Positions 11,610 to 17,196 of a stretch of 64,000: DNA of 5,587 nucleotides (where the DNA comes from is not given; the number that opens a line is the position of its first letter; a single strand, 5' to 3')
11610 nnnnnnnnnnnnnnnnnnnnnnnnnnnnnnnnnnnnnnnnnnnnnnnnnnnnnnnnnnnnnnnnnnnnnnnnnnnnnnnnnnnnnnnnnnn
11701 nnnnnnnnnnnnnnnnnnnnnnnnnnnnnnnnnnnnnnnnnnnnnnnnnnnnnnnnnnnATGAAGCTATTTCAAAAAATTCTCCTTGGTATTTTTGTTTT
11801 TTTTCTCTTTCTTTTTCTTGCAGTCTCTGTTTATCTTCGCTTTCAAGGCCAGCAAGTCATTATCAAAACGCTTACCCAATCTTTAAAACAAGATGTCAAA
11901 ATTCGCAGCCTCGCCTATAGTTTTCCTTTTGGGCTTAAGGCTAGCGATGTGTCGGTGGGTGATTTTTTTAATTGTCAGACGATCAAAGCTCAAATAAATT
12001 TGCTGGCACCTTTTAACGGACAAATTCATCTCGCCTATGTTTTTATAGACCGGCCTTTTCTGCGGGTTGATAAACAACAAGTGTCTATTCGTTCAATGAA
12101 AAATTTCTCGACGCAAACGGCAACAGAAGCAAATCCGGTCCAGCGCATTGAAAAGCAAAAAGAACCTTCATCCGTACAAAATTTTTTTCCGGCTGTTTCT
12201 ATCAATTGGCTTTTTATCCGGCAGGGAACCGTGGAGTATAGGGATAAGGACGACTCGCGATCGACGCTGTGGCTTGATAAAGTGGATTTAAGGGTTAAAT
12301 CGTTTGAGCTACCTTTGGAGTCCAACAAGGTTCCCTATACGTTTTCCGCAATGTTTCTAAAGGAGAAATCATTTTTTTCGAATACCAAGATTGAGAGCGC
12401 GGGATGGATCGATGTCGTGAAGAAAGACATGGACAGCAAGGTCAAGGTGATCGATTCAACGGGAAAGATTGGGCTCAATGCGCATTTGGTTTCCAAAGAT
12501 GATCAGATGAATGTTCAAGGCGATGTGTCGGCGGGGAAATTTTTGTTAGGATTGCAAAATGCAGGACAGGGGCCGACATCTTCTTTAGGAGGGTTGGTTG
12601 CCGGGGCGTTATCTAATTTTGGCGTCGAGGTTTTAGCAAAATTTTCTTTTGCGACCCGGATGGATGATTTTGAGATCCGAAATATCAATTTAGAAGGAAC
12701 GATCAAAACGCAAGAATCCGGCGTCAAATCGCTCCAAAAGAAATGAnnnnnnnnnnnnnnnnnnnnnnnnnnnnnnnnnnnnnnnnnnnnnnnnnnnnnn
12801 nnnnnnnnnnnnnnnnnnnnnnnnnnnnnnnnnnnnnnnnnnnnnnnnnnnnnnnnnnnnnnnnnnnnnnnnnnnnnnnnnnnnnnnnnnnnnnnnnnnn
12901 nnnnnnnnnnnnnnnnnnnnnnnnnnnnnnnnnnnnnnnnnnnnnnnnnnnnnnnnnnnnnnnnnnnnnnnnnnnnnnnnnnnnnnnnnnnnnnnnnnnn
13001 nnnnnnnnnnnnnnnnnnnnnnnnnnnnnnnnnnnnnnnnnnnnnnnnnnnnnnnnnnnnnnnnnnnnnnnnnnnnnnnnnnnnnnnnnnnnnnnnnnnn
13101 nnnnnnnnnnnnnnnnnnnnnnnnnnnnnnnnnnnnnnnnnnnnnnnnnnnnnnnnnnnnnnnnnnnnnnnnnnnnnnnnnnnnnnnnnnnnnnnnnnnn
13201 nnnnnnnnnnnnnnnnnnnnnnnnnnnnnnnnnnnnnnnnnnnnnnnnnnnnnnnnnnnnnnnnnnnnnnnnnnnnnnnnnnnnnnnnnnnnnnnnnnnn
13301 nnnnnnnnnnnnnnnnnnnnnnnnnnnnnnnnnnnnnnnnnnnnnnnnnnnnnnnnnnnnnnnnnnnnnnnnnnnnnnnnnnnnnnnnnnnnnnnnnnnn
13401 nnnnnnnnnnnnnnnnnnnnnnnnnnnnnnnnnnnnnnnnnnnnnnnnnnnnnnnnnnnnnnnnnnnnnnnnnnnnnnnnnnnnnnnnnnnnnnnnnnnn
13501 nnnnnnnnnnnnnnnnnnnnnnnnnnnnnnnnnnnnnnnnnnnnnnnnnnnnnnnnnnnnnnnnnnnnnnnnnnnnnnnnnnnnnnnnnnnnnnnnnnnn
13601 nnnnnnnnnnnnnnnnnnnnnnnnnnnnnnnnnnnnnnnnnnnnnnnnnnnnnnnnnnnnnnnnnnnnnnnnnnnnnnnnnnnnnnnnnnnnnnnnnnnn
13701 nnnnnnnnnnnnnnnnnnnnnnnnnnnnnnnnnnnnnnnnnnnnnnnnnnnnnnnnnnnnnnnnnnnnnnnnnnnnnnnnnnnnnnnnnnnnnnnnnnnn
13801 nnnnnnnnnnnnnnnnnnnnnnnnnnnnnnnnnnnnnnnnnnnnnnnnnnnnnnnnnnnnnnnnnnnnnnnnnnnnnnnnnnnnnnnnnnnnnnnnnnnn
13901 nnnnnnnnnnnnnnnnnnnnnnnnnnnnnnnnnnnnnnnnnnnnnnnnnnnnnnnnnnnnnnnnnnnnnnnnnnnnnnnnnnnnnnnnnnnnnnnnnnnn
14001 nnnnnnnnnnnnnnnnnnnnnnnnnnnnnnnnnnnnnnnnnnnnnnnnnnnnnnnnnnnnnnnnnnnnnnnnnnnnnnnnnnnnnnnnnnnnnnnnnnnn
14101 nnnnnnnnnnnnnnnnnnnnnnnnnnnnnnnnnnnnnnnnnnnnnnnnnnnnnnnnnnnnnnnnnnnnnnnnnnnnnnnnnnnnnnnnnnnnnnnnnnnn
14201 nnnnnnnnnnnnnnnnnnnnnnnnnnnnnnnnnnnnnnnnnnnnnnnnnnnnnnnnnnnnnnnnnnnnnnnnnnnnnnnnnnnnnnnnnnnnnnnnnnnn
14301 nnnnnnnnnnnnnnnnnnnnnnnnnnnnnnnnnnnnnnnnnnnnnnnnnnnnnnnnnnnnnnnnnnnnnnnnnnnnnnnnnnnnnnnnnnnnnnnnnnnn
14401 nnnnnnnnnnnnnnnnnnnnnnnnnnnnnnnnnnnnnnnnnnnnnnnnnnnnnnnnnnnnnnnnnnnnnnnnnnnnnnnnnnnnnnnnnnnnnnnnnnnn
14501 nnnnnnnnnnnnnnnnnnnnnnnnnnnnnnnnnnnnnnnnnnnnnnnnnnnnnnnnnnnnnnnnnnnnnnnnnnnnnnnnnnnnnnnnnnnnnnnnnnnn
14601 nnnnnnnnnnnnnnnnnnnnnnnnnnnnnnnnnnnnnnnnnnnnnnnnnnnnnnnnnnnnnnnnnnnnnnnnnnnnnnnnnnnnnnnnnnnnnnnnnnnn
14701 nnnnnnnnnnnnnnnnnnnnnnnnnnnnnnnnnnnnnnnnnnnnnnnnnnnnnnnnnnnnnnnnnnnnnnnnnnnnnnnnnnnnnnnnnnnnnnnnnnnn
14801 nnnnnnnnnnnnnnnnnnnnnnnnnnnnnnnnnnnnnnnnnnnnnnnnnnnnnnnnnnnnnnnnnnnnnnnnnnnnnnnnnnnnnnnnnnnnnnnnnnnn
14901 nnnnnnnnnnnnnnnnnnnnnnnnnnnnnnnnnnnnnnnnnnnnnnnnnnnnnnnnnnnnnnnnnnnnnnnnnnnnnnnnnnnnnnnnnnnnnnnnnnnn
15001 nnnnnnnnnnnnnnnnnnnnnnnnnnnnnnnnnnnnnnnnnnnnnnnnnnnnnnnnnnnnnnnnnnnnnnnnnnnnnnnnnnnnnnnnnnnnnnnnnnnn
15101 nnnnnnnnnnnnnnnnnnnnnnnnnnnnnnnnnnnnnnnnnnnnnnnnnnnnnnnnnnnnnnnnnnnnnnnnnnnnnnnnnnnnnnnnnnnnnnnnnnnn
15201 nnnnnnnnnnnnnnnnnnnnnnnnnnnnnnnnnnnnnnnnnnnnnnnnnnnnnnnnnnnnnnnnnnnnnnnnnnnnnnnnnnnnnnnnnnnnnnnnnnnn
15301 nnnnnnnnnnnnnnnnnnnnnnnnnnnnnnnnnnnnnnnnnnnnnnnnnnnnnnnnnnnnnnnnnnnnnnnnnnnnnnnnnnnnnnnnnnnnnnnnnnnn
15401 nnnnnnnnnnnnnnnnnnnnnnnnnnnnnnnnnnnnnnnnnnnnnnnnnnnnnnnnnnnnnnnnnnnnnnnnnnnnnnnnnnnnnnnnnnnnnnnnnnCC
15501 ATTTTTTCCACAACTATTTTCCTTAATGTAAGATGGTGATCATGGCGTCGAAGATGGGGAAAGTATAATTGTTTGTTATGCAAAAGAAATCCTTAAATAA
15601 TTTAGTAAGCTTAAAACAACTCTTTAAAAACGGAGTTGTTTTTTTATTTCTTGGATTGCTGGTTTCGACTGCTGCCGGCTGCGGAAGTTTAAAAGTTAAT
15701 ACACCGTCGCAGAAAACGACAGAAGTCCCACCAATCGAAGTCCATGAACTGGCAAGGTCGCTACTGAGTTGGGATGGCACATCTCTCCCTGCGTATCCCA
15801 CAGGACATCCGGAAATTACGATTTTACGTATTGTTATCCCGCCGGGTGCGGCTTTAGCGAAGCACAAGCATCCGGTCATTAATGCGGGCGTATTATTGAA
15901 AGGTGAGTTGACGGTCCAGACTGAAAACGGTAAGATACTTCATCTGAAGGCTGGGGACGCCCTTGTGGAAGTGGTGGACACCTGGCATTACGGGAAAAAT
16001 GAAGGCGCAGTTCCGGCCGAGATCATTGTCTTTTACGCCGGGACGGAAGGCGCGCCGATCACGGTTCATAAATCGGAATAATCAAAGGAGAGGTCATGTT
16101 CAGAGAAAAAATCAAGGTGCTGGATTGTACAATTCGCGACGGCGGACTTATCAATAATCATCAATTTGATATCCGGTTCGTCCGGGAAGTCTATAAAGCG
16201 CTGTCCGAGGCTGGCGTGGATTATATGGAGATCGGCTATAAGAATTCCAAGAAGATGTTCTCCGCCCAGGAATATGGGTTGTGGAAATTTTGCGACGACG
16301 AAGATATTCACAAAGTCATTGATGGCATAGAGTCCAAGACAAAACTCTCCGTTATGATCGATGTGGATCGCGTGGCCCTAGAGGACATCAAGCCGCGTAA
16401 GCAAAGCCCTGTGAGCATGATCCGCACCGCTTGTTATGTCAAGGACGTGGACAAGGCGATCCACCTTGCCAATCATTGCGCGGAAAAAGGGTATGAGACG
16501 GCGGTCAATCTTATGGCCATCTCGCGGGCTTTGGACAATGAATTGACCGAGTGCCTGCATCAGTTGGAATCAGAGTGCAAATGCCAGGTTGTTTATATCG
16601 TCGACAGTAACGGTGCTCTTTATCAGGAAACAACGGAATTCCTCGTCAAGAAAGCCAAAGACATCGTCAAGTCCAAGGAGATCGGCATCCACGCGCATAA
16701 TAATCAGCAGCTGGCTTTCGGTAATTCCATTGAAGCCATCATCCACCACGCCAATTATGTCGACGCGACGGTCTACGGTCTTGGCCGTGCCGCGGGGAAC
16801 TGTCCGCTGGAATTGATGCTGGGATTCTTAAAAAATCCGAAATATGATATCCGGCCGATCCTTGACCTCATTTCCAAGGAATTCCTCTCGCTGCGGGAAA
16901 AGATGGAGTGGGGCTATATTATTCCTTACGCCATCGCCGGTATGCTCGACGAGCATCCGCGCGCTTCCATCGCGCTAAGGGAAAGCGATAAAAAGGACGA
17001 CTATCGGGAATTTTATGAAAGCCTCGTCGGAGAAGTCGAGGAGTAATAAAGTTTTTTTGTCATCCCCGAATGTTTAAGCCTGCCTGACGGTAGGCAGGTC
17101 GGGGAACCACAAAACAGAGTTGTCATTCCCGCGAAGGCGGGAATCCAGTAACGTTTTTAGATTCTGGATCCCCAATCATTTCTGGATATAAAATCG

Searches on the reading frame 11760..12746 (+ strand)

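Call 29: search_protein_families(library=pfam, proteins=[window:11760-12746:+], max_evalue=0.00001)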
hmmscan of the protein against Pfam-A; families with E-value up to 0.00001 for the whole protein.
window:11760-12746:+ (328 aa): 1 family
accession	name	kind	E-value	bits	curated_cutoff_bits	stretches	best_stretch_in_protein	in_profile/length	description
PF05359.17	DUF748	-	8.8e-10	37.7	50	1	4-200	14-200/1037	Domain of Unknown Function (DUF748)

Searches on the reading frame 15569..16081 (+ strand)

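Call 29: search_protein_families(library=pfam, proteins=[window:15569-16081:+], max_evalue=0.00001)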
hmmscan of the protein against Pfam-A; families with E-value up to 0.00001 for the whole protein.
window:15569-16081:+ (170 aa): 1 family
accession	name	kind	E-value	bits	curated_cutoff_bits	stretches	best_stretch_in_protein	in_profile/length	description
PF07883.17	Cupin_2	-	1.7e-12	47.3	27.2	1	88-156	3-70/70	Cupin domain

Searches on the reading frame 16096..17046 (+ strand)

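Call 29: search_protein_families(library=pfam, proteins=[window:16096-17046:+], max_evalue=0.00001)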
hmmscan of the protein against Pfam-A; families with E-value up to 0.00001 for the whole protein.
window:16096-17046:+ (316 aa): 1 family
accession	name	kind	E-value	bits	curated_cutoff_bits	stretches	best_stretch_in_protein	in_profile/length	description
PF00682.25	HMGL-like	-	4.6e-25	88.9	29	1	5-247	1-241/260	HMGL-like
